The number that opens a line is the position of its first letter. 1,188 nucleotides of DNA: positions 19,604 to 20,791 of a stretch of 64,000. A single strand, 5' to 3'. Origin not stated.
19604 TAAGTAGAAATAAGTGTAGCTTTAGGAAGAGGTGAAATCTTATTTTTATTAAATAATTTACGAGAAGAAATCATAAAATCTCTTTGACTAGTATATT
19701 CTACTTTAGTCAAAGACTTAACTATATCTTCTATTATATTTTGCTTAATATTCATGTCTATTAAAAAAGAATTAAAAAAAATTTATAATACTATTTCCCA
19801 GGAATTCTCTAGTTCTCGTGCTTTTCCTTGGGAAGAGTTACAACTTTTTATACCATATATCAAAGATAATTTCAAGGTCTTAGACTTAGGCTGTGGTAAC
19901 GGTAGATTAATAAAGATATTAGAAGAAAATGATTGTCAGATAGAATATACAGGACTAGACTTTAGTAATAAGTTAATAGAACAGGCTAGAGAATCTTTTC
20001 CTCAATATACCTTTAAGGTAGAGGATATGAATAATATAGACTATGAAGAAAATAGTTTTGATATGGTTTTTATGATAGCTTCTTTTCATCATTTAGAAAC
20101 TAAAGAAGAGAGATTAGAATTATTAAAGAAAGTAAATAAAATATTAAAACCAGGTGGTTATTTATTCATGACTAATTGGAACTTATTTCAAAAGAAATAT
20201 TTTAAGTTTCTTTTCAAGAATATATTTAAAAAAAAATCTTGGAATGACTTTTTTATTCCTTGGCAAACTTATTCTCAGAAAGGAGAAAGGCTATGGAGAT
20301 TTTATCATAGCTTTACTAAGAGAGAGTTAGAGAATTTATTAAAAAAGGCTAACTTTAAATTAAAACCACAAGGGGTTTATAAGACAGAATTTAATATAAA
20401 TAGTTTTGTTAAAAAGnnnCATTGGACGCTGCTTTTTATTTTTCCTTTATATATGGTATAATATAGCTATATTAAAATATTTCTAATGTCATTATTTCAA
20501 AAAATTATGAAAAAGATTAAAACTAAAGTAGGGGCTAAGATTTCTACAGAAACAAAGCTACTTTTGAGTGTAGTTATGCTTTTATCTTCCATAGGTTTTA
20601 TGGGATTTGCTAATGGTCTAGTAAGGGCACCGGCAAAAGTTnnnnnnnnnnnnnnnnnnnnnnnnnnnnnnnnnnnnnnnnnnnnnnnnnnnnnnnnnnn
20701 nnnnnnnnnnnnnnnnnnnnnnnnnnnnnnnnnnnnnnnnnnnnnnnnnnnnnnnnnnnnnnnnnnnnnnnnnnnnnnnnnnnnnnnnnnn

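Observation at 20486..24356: Paralogous family of three surface proteins sharing a conserved N-terminal leader/TM/stalk module fused to unrelated Cys-rich ectodomains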

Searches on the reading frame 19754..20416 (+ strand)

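Call 5: search_protein_families(library=pfam, proteins=[window:19754-20416:+], max_evalue=0.1)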
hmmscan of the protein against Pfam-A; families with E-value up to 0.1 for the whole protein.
window:19754-20416:+ (221 aa): 22 families
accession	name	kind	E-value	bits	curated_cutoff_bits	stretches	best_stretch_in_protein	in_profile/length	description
PF13649.12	Methyltransf_25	-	1.5e-22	80.5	27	1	42-135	1-97/97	Methyltransferase domain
PF08241.18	Methyltransf_11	-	9.6e-22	77.9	21.2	1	43-139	1-95/95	Methyltransferase domain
PF13489.12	Methyltransf_23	-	2.7e-21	76.4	27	1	27-203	11-161/164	Methyltransferase domain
PF13847.12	Methyltransf_31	-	3.6e-21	75.8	27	1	36-146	1-114/145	Methyltransferase domain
PF08242.18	Methyltransf_12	-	1.9e-20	73.8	30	1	43-137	1-98/98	Methyltransferase domain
PF05175.20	MTS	-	1.6e-09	38.1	23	1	31-163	22-163/170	Methyltransferase small domain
PF07021.18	MetW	-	3.4e-08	33.8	21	1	30-122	5-96/193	Methionine biosynthesis protein MetW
PF01209.24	Ubie_methyltran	-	3.3e-07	30.3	20.1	1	33-158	42-170/233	ubiE/COQ5 methyltransferase family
PF03291.22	mRNA_G-N7_MeTrfase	-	4.3e-06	26.5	26.6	1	37-107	60-122/315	mRNA (guanine-N(7))-methyltransferase domain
PF02390.23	Methyltransf_4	-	6.7e-06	26.1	24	1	41-156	4-133/173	Putative methyltransferase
PF02353.26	CMAS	-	7.3e-06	25.9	27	1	39-143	63-168/273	Mycolic acid cyclopropane synthetase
PF03848.20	TehB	-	1.2e-05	25.3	20.4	1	40-171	32-164/193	Tellurite resistance protein TehB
PF05148.21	Methyltransf_8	-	3.1e-05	24.4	27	1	24-141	55-158/219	Hypothetical methyltransferase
PF13679.12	Methyltransf_32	-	8.2e-05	23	27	1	37-95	24-87/143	Methyltransferase domain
PF08003.17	Methyltransf_9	-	0.00072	19.1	23.8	1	23-142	101-220/315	Protein of unknown function (DUF1698)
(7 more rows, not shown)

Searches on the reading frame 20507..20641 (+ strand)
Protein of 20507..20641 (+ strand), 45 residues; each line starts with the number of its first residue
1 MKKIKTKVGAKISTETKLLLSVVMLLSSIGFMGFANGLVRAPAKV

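Call 40: find_homologous_proteins(query=A6, max_evalue=10)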
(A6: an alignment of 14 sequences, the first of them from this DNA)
Query A6 (14 sequences) (45 aa, profile of the alignment): 4 proteins with E <= 10 among 333 candidates.
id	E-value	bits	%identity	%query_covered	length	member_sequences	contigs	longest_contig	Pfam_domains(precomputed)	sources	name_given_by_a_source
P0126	1.8e-10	58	48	64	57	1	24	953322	-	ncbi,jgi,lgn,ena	jgi:uncharacterized protein (UPF0333 family)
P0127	3.1e-10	57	43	78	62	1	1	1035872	-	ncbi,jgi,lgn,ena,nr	ncbi:hypothetical protein KKH39_02005 [Patescibacteria group bacterium]|nr:hypothetical protein [Pat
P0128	6.9e-9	53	-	-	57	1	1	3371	-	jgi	-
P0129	2.1e-4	39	40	78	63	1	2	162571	-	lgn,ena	-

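Call 41: search_protein_families(library=pfam, proteins=[P0126, P0127, P0128, P0129], max_evalue=10)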
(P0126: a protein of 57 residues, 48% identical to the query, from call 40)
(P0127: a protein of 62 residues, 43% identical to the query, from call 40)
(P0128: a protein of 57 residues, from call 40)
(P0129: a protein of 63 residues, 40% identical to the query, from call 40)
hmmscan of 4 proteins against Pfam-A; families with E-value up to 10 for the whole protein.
P0126 (57 aa): 0 families

P0127 (62 aa): 0 families

P0128 (57 aa): 0 families

P0129 (63 aa): 0 families

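Call 44: search_protein_families(library=ncbifam, proteins=[P0126, P0127], max_evalue=0.01)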
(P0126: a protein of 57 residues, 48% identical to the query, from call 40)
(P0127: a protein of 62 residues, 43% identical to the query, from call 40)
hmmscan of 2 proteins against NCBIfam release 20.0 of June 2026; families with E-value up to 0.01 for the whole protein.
P0126 (57 aa): 0 families

P0127 (62 aa): 0 families

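Call 45: search_protein_families(library=padloc, proteins=[P0126], max_evalue=0.01)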
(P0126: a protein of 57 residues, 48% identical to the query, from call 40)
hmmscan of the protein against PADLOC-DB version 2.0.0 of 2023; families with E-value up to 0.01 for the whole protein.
P0126 (57 aa): 0 families
